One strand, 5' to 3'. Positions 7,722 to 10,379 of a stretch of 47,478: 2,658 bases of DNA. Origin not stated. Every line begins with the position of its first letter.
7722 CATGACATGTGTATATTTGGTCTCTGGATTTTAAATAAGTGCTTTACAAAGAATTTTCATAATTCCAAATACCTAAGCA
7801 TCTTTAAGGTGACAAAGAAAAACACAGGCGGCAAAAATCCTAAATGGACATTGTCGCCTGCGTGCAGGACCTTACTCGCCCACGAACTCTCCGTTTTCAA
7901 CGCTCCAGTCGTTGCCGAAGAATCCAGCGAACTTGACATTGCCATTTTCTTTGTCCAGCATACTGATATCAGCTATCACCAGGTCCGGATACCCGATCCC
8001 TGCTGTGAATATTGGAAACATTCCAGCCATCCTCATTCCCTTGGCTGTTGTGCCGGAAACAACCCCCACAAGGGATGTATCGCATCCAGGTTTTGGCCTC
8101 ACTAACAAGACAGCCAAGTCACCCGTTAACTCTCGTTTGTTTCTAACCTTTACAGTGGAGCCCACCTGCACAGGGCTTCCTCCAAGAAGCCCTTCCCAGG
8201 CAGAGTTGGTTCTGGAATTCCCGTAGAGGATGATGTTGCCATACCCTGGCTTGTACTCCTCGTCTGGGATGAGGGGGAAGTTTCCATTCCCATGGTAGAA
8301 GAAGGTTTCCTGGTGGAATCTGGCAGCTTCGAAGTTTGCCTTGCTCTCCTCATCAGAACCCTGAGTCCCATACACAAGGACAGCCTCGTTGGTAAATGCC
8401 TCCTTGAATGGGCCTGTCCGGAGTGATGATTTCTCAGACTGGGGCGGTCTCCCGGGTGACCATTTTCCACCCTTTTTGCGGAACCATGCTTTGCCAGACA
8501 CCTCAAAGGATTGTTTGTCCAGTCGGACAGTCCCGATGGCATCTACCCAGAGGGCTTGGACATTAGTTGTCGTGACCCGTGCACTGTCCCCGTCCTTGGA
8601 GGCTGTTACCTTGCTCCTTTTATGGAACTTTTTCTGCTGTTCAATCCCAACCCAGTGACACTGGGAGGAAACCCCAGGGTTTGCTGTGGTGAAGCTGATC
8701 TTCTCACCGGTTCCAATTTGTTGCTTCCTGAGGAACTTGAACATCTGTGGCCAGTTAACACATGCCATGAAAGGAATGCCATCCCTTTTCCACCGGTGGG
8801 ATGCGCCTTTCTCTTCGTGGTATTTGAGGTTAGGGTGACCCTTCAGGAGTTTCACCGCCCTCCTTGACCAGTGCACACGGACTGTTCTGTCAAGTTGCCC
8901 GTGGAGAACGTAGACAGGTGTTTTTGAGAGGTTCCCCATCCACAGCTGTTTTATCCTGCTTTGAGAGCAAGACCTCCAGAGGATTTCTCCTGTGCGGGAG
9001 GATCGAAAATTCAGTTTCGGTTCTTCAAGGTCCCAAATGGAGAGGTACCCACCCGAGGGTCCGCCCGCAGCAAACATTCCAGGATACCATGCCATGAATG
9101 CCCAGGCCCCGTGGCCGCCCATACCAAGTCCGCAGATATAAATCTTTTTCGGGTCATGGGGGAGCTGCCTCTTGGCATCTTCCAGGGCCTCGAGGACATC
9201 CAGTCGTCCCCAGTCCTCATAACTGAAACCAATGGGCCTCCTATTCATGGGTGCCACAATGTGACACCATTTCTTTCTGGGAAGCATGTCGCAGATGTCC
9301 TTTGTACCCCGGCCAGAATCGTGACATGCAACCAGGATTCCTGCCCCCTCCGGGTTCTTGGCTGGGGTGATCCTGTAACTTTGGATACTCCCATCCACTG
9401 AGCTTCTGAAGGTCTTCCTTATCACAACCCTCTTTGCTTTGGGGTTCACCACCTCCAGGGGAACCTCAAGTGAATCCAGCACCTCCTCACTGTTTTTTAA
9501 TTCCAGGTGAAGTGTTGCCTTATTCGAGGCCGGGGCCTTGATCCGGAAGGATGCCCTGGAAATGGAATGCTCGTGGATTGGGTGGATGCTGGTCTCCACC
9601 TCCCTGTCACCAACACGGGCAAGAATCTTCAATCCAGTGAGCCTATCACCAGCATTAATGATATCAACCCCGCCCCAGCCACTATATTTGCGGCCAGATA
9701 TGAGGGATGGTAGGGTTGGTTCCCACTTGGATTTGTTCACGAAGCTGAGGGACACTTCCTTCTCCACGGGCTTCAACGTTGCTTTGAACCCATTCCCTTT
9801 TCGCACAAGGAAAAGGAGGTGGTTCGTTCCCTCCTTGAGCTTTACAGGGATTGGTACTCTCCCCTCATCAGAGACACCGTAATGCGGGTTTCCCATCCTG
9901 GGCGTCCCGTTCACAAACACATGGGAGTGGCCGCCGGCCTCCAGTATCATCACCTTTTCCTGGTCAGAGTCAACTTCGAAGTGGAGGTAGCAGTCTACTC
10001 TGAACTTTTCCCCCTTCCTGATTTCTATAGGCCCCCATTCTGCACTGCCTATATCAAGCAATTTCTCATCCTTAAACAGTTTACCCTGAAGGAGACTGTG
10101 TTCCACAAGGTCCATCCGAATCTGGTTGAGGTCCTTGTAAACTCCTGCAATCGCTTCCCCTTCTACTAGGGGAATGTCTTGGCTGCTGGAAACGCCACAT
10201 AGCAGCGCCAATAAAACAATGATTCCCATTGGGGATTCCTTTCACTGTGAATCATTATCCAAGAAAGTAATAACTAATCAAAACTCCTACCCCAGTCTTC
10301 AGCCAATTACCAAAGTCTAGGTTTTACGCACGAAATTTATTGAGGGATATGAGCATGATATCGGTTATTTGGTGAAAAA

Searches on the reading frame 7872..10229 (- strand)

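Call 15: search_protein_families(library=pfam, proteins=[window:7872-10229:-], max_evalue=0.01)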
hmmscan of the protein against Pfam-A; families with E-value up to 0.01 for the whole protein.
window:7872-10229:- (785 aa): 0 families

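Call 55: search_protein_families(library=ncbifam, proteins=[window:7872-10229:-], max_evalue=0.01)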
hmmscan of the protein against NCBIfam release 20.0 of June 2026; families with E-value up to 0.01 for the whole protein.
window:7872-10229:- (785 aa): 2 families
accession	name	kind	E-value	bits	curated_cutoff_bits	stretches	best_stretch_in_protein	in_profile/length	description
NF050058.1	e_dPHAscl_type1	hypoth_equivalog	1.9e-09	37.4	150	1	347-476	90-218/276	extracellular catalytic domain type 1 short-chain-length polyhydroxyalkanoate depolymerase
TIGR01840.1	esterase_phb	subfamily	0.00016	21.2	107.85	1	348-452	82-185/213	PHB depolymerase family esterase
